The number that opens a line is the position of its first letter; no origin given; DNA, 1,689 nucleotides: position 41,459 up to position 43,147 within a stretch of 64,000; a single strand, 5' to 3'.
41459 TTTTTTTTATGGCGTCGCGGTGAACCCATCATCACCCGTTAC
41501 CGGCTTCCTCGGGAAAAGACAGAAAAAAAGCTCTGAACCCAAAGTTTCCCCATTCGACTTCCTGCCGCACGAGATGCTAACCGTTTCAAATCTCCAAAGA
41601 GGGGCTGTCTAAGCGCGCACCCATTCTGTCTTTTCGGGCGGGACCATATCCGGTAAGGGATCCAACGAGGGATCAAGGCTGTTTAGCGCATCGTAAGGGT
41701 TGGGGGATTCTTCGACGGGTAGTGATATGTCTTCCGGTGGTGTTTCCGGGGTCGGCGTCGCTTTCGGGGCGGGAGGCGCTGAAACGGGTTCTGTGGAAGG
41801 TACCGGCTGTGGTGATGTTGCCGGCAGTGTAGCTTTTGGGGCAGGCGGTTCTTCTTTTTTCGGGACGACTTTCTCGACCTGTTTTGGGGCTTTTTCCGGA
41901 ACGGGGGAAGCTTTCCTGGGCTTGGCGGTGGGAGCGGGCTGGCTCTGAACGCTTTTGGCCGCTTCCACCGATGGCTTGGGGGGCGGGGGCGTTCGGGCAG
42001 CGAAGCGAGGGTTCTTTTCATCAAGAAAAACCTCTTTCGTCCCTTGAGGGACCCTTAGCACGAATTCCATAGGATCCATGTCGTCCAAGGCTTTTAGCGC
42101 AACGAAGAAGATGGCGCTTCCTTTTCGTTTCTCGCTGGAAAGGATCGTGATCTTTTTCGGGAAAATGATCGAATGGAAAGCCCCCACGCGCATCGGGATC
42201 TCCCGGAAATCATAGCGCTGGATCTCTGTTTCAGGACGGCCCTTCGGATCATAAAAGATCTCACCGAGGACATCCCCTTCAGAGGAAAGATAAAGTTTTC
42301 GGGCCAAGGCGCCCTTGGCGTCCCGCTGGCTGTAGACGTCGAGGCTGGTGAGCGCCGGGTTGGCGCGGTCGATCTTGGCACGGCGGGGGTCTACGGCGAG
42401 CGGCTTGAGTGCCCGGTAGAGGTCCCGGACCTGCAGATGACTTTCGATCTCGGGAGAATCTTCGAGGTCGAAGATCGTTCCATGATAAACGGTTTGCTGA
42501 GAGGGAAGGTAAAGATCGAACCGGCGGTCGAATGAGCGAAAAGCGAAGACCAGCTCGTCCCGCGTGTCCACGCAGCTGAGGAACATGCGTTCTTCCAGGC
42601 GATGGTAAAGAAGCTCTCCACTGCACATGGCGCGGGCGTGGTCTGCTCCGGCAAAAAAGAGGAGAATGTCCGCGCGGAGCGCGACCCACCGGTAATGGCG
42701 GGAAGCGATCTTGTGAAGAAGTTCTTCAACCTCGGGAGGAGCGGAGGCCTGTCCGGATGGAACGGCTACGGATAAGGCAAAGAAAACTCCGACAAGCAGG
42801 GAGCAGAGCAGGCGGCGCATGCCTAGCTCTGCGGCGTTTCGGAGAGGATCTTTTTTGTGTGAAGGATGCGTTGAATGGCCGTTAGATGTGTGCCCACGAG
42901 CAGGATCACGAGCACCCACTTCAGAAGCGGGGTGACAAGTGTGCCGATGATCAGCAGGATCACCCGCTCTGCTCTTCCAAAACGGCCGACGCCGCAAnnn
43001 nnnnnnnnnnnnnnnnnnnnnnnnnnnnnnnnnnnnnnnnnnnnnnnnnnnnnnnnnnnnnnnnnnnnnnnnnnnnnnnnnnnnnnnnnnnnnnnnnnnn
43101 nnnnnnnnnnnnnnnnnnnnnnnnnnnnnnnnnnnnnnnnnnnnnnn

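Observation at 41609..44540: Translationally coupled operon ino1 - CDP-alcohol phosphatidyltransferase - secreted Pro-rich protein: a candidate bacterial phosphatidylinositol pathway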

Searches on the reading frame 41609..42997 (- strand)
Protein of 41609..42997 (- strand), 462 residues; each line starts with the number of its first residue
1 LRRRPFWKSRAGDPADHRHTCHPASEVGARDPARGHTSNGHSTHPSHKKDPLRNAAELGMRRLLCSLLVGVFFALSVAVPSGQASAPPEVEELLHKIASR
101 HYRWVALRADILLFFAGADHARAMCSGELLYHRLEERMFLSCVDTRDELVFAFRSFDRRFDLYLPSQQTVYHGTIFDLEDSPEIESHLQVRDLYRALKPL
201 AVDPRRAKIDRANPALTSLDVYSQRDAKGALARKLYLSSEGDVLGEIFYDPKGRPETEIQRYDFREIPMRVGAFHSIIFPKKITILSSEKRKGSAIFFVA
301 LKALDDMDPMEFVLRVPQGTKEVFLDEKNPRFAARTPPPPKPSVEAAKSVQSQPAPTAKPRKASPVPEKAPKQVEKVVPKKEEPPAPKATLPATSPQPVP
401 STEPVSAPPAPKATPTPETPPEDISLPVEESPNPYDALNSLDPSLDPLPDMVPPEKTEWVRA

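Call 3: search_protein_families(library=pfam, proteins=[window:41609-42997:-], max_evalue=0.01)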
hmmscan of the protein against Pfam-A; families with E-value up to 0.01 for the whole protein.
window:41609-42997:- (462 aa): 0 families

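Call 4: search_protein_families(library=ncbifam, proteins=[window:41609-42997:-], max_evalue=0.01)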
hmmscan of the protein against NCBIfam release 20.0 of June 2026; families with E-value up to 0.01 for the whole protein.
window:41609-42997:- (462 aa): 0 families

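Call 8: find_homologous_proteins(query=window:41609-42820:-)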
Query window:41609-42820:- (403 aa): 111 proteins with E <= 0.001 among 8000 candidates.
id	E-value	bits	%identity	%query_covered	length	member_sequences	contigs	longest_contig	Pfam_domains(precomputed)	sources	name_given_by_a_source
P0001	6.6e-263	889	100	100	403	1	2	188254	-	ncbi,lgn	-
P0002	4.9e-129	449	56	97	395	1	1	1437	-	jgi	-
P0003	8.5e-123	428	54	95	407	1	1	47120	-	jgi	-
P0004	1.3e-122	427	54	97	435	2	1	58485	-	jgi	jgi:hypothetical protein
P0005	2.5e-122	427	54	97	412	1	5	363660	-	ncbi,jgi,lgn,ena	jgi:hypothetical protein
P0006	5.0e-122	426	55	97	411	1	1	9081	-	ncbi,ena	-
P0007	6.1e-122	425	55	90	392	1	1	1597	-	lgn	-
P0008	9.4e-122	425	60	81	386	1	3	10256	-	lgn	-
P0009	1.1e-121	424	60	80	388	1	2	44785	-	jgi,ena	-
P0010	1.4e-121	424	55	96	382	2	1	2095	-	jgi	-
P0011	7.9e-121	422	55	97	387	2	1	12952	-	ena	-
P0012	1.6e-120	421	63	75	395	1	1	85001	-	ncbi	ncbi:MAG: hypothetical protein V1673_02670 [Candidatus Omnitrophota bacterium]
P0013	2.1e-120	420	53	95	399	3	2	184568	-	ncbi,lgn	-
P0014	3.4e-120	420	54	96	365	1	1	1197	-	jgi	jgi:hypothetical protein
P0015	4.3e-120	419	56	96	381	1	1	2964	-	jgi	jgi:hypothetical protein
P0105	3.1e-45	173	40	52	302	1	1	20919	-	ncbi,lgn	-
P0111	4.2e-26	110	38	44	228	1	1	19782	-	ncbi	-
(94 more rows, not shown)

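Call 10: find_encoding_contigs(protein=P0001, flank=6000, max_places=2)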
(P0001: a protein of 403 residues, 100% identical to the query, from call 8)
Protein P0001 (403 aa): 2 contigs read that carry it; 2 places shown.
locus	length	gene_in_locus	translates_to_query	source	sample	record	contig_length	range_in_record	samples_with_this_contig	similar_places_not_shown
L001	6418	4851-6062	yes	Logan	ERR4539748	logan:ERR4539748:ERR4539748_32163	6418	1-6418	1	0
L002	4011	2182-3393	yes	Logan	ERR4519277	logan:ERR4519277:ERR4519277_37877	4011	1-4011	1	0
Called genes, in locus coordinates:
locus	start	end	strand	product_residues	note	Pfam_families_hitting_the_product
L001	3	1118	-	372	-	?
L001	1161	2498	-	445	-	PF06245:DUF1015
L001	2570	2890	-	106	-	PF01588:tRNA_bind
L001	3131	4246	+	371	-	PF01658:Inos-1-P_synth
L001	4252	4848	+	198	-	PF01066:CDP-OH_P_transf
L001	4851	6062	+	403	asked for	-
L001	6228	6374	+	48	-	-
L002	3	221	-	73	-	?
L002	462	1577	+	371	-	PF01658:Inos-1-P_synth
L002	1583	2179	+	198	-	PF01066:CDP-OH_P_transf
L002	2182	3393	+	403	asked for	-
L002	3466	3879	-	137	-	PF09969:DUF2203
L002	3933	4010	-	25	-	?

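Call 11: find_encoding_contigs(protein=P0105, flank=6000, max_places=2)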
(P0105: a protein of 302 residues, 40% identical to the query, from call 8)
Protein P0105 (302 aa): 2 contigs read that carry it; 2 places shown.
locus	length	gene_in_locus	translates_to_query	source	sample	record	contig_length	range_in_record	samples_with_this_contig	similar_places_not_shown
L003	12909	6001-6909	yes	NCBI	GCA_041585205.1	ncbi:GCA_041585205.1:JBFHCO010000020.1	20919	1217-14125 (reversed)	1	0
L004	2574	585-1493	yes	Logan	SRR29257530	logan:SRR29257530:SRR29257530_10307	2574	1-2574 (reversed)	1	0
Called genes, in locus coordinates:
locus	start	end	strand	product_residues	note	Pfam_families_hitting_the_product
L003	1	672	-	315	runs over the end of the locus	PF01145:Band_7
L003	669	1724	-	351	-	PF01145:Band_7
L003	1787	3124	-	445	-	PF06245:DUF1015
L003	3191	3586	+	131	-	-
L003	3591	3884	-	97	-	PF01588:tRNA_bind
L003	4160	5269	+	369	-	PF01658:Inos-1-P_synth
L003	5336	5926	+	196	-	PF01066:CDP-OH_P_transf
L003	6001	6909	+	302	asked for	-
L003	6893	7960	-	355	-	PF04371:PAD_porph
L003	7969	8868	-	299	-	PF00795:CN_hydrolase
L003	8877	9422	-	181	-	PF01862:PvlArgDC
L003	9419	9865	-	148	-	PF09969:DUF2203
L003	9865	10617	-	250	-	PF04909:Amidohydro_2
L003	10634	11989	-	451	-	PF03738:GSP_synth, PF14403:CP_ATPgrasp_2 (faint)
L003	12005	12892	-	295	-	PF02629:CoA_binding, PF13380:CoA_binding_2 (weak), PF13607:Succ_CoA_lig, PF00549:Ligase_CoA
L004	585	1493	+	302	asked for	-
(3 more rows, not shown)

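Call 12: find_encoding_contigs(protein=P0111, flank=6000, max_places=2)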
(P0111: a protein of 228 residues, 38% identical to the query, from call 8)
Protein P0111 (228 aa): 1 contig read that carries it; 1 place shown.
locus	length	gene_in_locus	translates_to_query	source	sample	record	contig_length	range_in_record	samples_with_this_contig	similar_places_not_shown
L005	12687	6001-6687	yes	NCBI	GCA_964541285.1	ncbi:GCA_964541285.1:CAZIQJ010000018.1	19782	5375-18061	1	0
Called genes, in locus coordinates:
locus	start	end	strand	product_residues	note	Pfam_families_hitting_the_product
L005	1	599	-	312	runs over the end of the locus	PF01145:Band_7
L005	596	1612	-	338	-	PF01145:Band_7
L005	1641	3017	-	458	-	PF06245:DUF1015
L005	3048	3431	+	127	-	-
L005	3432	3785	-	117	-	PF01588:tRNA_bind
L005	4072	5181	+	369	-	PF01658:Inos-1-P_synth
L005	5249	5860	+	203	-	PF01066:CDP-OH_P_transf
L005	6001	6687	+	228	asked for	-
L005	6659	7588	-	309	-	PF04371:PAD_porph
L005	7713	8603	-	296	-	PF00795:CN_hydrolase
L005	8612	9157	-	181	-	PF01862:PvlArgDC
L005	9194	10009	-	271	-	PF01149:Fapy_DNA_glyco, PF06831:H2TH, PF06827:zf-FPG_IleRS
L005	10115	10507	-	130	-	PF09969:DUF2203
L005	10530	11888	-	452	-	PF03738:GSP_synth, PF14403:CP_ATPgrasp_2 (weak)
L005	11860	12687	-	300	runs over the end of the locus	PF02629:CoA_binding, PF13380:CoA_binding_2, PF13607:Succ_CoA_lig, PF00549:Ligase_CoA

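Call 35: find_homologous_proteins(query=A3, max_evalue=0.001)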
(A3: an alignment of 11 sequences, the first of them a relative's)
Query A3 (11 sequences) (272 aa, profile of the alignment): 143 proteins with E <= 0.001 among 5231 candidates; the best 120 are listed.
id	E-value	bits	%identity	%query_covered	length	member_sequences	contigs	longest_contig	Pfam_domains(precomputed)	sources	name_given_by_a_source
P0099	9.0e-117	407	36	77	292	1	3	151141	-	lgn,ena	-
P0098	4.0e-114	398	35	86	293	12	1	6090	-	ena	-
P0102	2.3e-113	396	34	96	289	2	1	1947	-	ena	-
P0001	7.7e-112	391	33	97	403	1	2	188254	-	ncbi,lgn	-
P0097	1.1e-108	380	40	68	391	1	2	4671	-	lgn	-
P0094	1.6e-107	377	40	68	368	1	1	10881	-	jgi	jgi:hypothetical protein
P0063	8.0e-107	374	36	93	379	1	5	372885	-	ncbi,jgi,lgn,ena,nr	ncbi:MAG TPA: hypothetical protein PLL75_02750 [Candidatus Omnitrophota bacterium]|nr:hypothetical p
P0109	2.4e-106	373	100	100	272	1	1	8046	-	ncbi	-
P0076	2.9e-106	372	36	93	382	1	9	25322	-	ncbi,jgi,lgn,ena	-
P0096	5.6e-106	372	34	86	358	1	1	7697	-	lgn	-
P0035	1.2e-105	371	36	89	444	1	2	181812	-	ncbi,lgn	-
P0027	1.7e-105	370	34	97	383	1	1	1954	-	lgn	-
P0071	1.8e-105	370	37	89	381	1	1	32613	-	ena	-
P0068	2.4e-105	370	33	96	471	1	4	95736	-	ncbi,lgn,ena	-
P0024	2.4e-105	369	34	93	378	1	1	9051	-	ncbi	-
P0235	3.7e-96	339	52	100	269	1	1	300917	-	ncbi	-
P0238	3.0e-90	320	42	91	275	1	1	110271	-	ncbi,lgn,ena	-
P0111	3.3e-86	307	48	85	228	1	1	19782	-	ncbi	-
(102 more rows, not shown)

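Call 37: find_encoding_contigs(protein=P0235, flank=8000, max_places=1)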
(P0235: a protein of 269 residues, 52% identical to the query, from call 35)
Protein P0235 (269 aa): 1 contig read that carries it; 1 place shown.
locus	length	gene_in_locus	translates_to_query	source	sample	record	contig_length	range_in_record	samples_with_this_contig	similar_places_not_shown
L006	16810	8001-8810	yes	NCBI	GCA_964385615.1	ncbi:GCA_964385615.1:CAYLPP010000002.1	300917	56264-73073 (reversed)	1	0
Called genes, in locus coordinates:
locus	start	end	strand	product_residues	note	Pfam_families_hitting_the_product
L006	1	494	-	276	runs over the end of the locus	PF01063:Aminotran_4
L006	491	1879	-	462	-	PF04715:, PF00425:Chorismate_bind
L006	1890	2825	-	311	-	PF01145:Band_7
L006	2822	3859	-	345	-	PF01145:Band_7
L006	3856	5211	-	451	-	PF06245:DUF1015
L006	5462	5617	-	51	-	-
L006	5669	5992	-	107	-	PF01588:tRNA_bind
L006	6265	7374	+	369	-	PF01658:Inos-1-P_synth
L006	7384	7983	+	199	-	PF01066:CDP-OH_P_transf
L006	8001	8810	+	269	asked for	-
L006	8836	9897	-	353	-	PF04371:PAD_porph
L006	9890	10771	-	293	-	PF00795:CN_hydrolase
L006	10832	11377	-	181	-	PF01862:PvlArgDC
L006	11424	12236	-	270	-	PF01149:Fapy_DNA_glyco, PF06831:H2TH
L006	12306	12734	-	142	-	PF09969:DUF2203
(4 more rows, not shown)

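Call 38: find_encoding_contigs(protein=P0238, flank=8000, max_places=1)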
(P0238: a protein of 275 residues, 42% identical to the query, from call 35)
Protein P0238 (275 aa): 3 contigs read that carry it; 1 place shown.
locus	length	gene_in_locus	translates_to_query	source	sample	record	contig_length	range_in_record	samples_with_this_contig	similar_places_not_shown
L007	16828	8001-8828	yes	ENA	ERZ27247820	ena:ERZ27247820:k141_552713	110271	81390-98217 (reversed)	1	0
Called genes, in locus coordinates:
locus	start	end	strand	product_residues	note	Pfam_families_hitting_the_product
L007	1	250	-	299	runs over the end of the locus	PF01063:Aminotran_4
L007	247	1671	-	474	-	PF04715:, PF00425:Chorismate_bind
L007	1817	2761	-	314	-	PF01145:Band_7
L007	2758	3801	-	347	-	PF01145:Band_7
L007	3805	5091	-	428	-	PF06245:DUF1015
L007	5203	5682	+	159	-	-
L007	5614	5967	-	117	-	PF01588:tRNA_bind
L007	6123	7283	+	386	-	PF01658:Inos-1-P_synth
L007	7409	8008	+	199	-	PF01066:CDP-OH_P_transf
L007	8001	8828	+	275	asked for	-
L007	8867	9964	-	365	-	PF04371:PAD_porph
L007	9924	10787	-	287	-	PF00795:CN_hydrolase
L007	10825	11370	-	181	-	PF01862:PvlArgDC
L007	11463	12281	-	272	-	PF01149:Fapy_DNA_glyco, PF06831:H2TH, PF06827:zf-FPG_IleRS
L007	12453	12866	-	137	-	PF09969:DUF2203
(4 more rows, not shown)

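Call 44: search_protein_representatives(alignment_id=A3)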
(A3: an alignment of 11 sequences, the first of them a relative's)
Query: 11 sequences, 285 profile positions. Proteins with E-value up to 0.001 (for the whole library): 145; up to 1e-10: 105; up to 1e-30: 86. The best 145 are listed.
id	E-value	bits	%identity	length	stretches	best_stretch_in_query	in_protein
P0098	1.3e-114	398.2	-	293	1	2-283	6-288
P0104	2.6e-108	377.5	-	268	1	13-276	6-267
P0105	9.9e-108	375.6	-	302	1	10-284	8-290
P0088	3.5e-104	364.0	-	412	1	6-269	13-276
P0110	1.3e-103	362.2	-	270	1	1-275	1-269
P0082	9.9e-101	352.7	-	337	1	35-269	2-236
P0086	1.1e-99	349.3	-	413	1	7-277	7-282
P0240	1.5e-88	312.7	-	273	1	6-264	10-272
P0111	1.1e-86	306.6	-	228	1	45-274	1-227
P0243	1.7e-86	305.9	-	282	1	8-268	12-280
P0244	5.3e-86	304.3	-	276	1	5-259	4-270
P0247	2.3e-85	302.2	-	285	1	6-261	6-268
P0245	2.0e-84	299.1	-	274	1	8-268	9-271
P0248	9.0e-84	297.0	-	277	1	14-264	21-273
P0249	1.4e-81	289.8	-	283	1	5-265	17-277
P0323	1.5e-16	76.4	-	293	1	16-258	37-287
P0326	3.0e-14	68.9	-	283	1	29-261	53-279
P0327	1.8e-13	66.4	-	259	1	8-266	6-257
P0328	4.7e-13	65.0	-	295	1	23-257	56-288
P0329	1.1e-12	63.7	-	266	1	17-259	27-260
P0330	1.5e-12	63.4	-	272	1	16-259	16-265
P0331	3.0e-12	62.3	-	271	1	18-258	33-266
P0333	2.3e-11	59.4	-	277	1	4-266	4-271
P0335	5.6e-11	58.2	-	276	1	29-259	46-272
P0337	1.8e-10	56.5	-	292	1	10-272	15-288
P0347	8.0e-09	51.1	-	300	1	25-259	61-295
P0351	1.4e-07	47.0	-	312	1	28-258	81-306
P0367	6.2e-05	38.3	-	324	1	24-269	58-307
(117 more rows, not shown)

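Call 45: search_protein_families(library=pfam, proteins=[P0323, P0326, P0327, P0328, P0329, P0333, P0337, P0347, P0351, P0367], max_evalue=1)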
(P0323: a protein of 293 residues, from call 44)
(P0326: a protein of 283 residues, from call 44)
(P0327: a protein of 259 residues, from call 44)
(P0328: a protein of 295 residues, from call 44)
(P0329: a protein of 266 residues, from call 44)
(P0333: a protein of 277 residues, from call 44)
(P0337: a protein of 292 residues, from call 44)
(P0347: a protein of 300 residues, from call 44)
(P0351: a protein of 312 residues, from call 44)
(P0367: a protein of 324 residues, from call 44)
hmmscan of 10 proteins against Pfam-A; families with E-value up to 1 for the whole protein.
P0323 (293 aa): 2 families
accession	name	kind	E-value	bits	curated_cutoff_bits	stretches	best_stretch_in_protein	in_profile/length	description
PF14125.13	DUF4292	-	0.031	14.4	23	1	201-287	122-206/209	Domain of unknown function (DUF4292)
PF17131.11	LolA_like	-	0.2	11.7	30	1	205-279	104-177/184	Outer membrane lipoprotein-sorting protein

P0326 (283 aa): 2 families
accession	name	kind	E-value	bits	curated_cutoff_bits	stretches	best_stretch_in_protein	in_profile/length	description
PF17131.11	LolA_like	-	0.0011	19.1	30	1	193-260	103-170/184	Outer membrane lipoprotein-sorting protein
PF09865.15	DUF2092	-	0.22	11.3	21.2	1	243-281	174-211/212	Predicted periplasmic protein (DUF2092)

P0327 (259 aa): 4 families
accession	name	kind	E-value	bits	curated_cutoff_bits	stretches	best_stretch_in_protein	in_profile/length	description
PF14125.13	DUF4292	-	0.00028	21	23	1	140-237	105-197/209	Domain of unknown function (DUF4292)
PF17131.11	LolA_like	-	0.00042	20.5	30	1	156-243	90-179/184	Outer membrane lipoprotein-sorting protein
PF09865.15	DUF2092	-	0.059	13.2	21.2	0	137-175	134-172/212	Predicted periplasmic protein (DUF2092)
PF20620.4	DUF6805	-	0.13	13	27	1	143-229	35-118/133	Family of unknown function (DUF6805)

P0328 (295 aa): 1 family
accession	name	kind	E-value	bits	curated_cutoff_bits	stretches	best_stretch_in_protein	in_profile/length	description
PF17131.11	LolA_like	-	5.5e-05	23.3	30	1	192-281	87-177/184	Outer membrane lipoprotein-sorting protein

P0329 (266 aa): 2 families
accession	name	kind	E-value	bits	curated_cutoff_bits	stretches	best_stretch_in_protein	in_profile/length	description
PF17131.11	LolA_like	-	0.0036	17.4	30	1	101-252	20-178/184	Outer membrane lipoprotein-sorting protein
PF09865.15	DUF2092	-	0.075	12.8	21.2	1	226-259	173-206/212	Predicted periplasmic protein (DUF2092)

P0333 (277 aa): 2 families
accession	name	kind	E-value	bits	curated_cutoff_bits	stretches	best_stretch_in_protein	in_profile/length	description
PF14125.13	DUF4292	-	2.5e-09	37.5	23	1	52-250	6-196/209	Domain of unknown function (DUF4292)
PF17131.11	LolA_like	-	5.6e-07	29.8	30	1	164-256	85-178/184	Outer membrane lipoprotein-sorting protein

P0337 (292 aa): 3 families
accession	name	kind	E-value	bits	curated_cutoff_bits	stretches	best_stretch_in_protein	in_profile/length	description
PF17131.11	LolA_like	-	7.4e-13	49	30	1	110-267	26-178/184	Outer membrane lipoprotein-sorting protein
PF14125.13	DUF4292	-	0.00016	21.8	23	1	59-272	5-204/209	Domain of unknown function (DUF4292)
PF03548.22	LolA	-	0.00065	19.9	23.6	1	75-215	20-142/165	Outer membrane lipoprotein carrier protein LolA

P0347 (300 aa): 0 families

P0351 (312 aa): 1 family
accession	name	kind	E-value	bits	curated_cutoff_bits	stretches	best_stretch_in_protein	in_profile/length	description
PF17131.11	LolA_like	-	0.0019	18.3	30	1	207-298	85-177/184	Outer membrane lipoprotein-sorting protein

P0367 (324 aa): 3 families
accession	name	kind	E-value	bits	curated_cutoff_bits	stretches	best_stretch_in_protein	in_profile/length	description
PF17131.11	LolA_like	-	3.6e-11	43.5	30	1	122-289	19-178/184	Outer membrane lipoprotein-sorting protein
PF14125.13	DUF4292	-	5e-05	23.5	23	1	216-284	127-197/209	Domain of unknown function (DUF4292)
PF03548.22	LolA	-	0.00018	21.7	23.6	1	96-144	23-68/165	Outer membrane lipoprotein carrier protein LolA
